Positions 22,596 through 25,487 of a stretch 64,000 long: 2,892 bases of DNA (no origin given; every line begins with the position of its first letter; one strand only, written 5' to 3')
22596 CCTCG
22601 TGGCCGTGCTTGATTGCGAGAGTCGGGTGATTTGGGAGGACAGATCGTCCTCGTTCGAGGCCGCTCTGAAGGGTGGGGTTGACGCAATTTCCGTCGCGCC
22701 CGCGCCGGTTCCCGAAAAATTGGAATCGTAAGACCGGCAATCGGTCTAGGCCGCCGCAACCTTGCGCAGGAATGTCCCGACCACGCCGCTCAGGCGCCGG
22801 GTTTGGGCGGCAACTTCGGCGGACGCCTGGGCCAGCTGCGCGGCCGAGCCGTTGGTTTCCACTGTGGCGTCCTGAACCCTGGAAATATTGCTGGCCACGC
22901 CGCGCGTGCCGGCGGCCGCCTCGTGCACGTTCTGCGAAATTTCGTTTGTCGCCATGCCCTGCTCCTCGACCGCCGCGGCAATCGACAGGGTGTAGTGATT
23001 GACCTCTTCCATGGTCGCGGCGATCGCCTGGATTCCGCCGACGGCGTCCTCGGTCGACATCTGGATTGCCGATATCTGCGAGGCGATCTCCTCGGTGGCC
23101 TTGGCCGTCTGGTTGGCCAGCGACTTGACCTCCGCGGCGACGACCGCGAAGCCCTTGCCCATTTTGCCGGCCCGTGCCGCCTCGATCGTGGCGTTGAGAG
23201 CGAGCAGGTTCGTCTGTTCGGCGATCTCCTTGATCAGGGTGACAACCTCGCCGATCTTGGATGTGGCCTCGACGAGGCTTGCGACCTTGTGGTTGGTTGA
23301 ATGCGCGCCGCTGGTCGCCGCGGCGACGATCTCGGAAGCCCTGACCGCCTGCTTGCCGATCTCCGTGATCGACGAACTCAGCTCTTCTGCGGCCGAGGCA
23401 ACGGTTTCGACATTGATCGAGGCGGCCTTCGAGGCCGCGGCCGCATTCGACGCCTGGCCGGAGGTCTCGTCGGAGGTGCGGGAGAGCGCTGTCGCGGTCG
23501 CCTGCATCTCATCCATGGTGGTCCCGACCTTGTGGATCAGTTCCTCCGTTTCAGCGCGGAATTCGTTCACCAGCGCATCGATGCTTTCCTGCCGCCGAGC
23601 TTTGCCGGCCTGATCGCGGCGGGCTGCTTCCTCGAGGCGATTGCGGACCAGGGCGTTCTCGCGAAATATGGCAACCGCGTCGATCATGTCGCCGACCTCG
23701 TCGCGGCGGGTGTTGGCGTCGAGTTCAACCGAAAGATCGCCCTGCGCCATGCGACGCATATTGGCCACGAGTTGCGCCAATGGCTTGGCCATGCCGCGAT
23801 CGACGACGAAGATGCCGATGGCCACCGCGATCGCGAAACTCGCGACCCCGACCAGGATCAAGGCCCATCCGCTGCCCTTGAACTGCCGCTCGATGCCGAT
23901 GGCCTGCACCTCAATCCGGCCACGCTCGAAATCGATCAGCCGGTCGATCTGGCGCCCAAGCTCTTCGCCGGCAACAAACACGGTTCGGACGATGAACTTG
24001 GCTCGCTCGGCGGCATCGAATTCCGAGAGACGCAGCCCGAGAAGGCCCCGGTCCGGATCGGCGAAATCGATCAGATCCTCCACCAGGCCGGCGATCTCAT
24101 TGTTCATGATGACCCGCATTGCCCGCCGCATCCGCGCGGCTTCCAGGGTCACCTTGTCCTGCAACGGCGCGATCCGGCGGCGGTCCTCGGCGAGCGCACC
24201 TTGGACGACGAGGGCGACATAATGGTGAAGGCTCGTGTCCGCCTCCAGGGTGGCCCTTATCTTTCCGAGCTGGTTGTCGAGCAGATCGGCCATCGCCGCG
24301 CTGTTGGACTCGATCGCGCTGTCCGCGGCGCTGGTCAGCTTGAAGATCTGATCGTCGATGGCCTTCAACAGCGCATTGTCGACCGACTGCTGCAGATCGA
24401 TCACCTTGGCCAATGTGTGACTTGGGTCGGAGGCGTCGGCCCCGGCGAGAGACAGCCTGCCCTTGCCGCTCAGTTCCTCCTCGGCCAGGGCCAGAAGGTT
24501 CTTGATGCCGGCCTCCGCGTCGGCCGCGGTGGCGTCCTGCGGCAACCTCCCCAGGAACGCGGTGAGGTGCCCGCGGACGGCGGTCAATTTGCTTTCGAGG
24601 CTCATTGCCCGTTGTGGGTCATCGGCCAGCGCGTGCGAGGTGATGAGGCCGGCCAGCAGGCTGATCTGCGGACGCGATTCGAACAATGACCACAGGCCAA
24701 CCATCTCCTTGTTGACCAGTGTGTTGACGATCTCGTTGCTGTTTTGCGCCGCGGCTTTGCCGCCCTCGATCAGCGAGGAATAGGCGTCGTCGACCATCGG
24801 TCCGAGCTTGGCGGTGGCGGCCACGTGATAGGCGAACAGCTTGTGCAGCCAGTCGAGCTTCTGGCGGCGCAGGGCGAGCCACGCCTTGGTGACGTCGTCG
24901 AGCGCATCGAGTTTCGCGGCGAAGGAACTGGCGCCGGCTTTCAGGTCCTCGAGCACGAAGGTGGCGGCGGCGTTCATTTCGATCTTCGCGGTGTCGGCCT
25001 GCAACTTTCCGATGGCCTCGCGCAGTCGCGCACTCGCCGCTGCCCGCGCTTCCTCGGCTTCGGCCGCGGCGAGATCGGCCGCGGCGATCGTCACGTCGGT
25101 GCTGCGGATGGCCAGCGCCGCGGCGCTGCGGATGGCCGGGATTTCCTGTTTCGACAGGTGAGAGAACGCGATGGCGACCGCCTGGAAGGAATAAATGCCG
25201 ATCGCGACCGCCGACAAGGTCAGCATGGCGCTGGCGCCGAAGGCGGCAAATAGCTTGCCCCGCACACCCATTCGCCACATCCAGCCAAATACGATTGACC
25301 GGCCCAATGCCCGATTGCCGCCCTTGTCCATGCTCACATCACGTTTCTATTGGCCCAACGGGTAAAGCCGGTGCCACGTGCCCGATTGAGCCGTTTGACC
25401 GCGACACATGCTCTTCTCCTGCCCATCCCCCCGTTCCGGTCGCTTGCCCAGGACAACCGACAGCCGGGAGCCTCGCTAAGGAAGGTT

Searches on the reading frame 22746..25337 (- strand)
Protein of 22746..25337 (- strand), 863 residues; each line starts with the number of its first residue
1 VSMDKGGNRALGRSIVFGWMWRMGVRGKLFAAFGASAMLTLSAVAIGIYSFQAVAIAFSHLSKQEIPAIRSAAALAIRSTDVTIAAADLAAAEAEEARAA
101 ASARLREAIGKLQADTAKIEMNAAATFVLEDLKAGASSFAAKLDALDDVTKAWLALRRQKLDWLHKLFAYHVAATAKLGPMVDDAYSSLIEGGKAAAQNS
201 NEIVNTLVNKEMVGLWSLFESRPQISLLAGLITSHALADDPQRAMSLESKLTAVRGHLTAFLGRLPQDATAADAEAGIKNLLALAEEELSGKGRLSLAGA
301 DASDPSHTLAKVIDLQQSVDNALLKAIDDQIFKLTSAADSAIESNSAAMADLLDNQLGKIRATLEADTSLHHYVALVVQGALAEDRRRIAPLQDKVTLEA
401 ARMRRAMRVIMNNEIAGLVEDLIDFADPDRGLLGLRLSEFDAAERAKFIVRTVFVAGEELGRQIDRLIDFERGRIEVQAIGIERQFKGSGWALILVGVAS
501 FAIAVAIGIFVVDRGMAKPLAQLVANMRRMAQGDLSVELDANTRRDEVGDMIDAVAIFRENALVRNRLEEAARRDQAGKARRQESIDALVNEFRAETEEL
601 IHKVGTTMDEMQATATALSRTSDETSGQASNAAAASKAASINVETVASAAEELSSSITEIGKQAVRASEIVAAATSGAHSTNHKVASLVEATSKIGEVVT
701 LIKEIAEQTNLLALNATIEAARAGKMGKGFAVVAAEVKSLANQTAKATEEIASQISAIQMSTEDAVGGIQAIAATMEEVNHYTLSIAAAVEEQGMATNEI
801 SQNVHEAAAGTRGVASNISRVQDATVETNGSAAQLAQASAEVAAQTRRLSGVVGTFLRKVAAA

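Call 42: search_protein_families(library=pfam, proteins=[window:22746-25337:-], max_evalue=0.00001)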
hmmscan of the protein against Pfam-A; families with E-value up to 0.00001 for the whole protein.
window:22746-25337:- (863 aa): 2 families
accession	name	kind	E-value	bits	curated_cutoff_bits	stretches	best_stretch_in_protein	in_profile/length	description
PF00015.26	MCPsignal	-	4.3e-29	102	34.6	1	671-827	11-167/172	Methyl-accepting chemotaxis protein (MCP) signalling domain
PF00672.30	HAMP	-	1e-08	35.8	25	1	516-561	6-50/53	HAMP domain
